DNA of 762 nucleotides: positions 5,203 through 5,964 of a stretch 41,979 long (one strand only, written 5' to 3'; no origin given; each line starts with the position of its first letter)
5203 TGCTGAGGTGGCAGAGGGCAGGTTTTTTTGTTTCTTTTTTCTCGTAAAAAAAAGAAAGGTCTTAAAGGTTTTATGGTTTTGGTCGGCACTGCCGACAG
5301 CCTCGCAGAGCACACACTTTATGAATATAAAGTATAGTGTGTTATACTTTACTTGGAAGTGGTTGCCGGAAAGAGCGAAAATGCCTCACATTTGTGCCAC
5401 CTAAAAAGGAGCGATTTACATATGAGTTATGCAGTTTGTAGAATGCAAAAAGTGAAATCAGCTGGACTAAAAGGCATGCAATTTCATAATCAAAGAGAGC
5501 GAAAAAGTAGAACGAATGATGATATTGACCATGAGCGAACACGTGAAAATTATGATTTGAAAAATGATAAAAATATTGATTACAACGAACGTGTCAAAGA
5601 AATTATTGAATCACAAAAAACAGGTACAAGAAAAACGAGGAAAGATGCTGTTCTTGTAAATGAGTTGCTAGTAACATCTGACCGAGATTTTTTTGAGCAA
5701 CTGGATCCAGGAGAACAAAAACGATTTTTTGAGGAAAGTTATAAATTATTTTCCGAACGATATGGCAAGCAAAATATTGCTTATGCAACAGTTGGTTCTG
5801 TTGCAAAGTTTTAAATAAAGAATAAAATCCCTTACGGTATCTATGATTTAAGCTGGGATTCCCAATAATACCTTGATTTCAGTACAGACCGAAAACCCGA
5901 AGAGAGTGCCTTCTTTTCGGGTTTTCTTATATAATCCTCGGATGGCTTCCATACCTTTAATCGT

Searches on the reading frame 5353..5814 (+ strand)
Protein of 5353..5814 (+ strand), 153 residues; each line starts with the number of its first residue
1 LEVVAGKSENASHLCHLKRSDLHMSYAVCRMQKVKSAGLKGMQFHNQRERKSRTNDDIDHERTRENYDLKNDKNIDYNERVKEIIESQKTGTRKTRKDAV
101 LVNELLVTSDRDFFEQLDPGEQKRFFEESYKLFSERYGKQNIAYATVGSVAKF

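Call 50: search_protein_families(library=pfam, proteins=[window:5353-5814:+], max_evalue=0.0001)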
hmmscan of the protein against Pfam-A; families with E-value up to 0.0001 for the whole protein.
window:5353-5814:+ (153 aa): 1 family
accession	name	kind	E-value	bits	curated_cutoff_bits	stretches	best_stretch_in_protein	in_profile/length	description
PF01076.25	Mob_Pre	-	1.9e-46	158.8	25.5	1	24-147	1-125/196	Plasmid recombination enzyme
